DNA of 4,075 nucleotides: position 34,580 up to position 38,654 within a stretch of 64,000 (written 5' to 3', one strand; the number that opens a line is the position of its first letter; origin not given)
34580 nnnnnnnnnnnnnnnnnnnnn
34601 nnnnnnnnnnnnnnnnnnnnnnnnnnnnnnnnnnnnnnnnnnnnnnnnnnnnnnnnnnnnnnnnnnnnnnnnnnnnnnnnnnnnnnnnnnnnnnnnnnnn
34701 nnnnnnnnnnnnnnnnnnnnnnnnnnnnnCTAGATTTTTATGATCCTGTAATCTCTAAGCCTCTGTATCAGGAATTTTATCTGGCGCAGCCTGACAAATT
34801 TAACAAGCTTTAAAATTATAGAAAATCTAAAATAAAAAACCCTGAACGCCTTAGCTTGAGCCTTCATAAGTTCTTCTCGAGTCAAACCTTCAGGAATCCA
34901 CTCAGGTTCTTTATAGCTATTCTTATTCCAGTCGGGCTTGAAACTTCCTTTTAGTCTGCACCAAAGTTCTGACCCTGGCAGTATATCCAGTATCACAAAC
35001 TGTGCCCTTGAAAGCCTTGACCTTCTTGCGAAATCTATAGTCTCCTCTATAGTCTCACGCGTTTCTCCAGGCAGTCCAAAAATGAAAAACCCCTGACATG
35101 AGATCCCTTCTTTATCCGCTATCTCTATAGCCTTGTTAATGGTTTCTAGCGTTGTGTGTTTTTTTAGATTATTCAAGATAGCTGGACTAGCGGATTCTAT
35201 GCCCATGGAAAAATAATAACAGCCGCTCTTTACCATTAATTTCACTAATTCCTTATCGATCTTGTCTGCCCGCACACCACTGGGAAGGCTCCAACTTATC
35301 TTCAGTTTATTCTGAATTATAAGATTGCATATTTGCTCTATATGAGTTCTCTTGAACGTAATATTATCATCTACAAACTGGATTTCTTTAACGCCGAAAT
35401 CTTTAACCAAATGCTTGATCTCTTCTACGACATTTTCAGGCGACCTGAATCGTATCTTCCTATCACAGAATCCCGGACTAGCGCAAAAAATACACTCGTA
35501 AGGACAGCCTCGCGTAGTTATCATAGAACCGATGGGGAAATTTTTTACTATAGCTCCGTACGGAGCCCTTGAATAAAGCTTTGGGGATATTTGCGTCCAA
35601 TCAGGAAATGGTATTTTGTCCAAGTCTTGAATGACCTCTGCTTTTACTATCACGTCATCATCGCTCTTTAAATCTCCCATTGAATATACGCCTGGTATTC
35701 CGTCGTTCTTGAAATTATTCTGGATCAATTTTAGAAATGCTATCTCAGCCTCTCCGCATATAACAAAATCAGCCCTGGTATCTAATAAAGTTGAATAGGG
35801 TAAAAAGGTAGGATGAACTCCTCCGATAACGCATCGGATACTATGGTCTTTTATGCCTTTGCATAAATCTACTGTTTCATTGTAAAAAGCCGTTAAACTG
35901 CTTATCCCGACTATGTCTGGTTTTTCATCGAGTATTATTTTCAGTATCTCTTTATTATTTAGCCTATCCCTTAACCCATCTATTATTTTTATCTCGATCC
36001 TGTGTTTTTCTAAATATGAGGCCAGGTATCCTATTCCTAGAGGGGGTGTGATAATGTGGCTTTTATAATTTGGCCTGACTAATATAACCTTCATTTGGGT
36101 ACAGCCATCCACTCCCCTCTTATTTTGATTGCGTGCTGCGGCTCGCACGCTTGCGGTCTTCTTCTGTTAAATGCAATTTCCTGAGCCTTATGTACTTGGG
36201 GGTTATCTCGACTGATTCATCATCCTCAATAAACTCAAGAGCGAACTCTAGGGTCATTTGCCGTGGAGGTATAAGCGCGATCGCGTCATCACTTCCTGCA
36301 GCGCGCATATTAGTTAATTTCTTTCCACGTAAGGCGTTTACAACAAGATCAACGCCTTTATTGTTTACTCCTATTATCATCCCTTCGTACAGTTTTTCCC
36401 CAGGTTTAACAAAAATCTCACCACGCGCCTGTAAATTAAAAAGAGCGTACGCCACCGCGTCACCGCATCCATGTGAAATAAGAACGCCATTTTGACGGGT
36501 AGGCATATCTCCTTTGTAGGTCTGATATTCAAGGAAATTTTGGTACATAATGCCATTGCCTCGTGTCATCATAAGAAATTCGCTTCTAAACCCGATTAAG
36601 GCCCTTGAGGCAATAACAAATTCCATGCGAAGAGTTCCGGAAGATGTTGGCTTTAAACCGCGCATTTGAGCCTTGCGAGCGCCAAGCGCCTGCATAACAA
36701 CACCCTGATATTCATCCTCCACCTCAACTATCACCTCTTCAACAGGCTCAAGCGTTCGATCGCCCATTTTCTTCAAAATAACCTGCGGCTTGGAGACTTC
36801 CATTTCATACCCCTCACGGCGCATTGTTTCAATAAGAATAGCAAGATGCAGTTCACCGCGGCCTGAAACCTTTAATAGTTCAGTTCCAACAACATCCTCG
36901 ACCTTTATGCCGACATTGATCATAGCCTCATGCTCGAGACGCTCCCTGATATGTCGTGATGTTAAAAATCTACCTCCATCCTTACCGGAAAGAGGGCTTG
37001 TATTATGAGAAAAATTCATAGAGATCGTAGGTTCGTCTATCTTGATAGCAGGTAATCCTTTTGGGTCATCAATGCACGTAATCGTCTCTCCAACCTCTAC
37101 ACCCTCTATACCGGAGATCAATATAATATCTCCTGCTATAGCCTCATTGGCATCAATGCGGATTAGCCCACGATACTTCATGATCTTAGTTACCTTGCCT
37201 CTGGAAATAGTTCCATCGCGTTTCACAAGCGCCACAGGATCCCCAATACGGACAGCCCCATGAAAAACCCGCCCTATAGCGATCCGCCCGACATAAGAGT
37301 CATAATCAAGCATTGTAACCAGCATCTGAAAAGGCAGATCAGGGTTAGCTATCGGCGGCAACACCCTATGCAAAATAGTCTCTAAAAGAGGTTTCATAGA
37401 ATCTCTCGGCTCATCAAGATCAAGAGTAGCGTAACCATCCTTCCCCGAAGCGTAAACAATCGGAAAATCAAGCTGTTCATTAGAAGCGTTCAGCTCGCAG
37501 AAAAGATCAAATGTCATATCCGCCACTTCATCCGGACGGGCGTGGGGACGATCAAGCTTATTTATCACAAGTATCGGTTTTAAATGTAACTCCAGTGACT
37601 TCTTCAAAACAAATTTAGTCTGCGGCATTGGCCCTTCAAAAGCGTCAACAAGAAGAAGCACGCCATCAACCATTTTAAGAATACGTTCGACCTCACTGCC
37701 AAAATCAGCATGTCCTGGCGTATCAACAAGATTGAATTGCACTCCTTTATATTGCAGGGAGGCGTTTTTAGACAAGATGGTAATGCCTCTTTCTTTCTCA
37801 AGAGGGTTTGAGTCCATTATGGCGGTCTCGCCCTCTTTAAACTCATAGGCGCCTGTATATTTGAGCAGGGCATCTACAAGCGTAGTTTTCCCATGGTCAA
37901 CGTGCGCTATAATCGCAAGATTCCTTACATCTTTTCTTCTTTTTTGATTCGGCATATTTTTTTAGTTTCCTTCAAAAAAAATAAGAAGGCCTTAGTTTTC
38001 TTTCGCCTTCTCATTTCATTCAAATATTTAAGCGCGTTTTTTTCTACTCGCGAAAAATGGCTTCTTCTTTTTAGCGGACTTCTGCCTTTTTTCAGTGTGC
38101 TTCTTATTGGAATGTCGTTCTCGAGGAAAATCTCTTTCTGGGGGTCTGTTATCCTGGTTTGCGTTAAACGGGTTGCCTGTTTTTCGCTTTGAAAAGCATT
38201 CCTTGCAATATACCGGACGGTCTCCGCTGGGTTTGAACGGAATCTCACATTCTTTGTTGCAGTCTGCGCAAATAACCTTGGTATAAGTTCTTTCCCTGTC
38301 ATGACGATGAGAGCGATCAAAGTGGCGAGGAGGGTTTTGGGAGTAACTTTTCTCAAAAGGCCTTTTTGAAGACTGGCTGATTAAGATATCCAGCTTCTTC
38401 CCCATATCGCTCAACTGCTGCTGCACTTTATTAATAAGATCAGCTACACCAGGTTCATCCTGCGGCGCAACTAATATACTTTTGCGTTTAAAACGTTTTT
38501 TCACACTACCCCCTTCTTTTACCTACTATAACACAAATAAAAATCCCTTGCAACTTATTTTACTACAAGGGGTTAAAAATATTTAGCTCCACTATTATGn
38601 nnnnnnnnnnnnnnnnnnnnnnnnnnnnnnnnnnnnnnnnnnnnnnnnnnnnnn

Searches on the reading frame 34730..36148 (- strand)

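Call 70: search_protein_families(library=pfam, proteins=[window:34730-36148:-], max_evalue=0.0001)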
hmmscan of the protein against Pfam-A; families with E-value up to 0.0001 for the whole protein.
window:34730-36148:- (472 aa): 2 families
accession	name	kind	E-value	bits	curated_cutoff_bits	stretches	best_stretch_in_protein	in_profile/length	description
PF04055.27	Radical_SAM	-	2.2e-25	90.2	29.5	1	209-374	1-166/166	Radical SAM superfamily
PF02310.24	B12-binding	-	9.5e-19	67.9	32.1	1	33-141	11-120/121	B12 binding domain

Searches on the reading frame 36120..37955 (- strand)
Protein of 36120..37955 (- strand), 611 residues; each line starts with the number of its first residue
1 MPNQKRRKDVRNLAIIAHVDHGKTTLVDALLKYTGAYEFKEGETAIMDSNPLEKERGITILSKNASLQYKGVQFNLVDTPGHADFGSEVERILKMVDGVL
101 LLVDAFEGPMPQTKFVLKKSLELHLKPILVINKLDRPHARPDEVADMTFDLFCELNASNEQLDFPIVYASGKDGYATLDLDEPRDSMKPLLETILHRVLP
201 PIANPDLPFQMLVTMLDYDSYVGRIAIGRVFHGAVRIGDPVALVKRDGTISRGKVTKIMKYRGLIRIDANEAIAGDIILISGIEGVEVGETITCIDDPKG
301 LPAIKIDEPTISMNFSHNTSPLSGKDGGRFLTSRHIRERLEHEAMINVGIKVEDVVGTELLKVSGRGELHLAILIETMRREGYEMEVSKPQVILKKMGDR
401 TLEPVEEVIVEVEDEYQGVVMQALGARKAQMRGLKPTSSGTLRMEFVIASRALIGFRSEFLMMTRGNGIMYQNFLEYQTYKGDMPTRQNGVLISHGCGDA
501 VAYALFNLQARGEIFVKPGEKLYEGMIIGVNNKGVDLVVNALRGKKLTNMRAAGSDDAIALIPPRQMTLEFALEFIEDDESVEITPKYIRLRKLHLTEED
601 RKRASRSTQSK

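Call 71: search_protein_families(library=pfam, proteins=[window:36120-37955:-], max_evalue=0.0001)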
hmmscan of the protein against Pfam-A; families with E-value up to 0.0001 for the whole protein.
window:36120-37955:- (611 aa): 6 families
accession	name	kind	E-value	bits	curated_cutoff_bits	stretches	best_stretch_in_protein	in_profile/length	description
PF00009.33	GTP_EFTU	-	4.8e-54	183.3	26.5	1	8-196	1-184/188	Elongation factor Tu GTP binding domain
PF21018.2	BipA_C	-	4.1e-43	146.1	23.8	1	489-597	1-109/110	TypA/BipA C-terminal domain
PF00679.30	EFG_C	-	1.1e-18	67.4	27.9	1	401-486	2-87/89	Elongation factor G C-terminus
PF03144.31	GTP_EFTU_D2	-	9e-11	42.5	30.3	1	223-293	1-73/73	Elongation factor Tu domain 2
PF22042.2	EF-G_D2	-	6.7e-08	33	27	1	208-293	1-82/84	Elongation factor G domain 2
PF01926.29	MMR_HSR1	-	2.4e-07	31.3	21.9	1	14-133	3-113/113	50S ribosome-binding GTPase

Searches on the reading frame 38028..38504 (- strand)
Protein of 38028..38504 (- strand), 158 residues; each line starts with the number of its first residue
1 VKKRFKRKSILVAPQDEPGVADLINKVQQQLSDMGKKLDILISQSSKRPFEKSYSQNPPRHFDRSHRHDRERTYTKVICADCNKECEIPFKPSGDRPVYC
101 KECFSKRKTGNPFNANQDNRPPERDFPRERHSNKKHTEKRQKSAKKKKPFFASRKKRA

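Call 71: search_protein_families(library=pfam, proteins=[window:38028-38504:-], max_evalue=0.0001)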
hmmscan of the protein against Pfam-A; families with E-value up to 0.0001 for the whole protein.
window:38028-38504:- (158 aa): 1 family
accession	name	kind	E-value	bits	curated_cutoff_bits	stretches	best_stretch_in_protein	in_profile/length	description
PF23477.1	zf_Tbcl_2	-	8.9e-17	61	27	1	72-108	1-37/37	Probable treble clef zinc finger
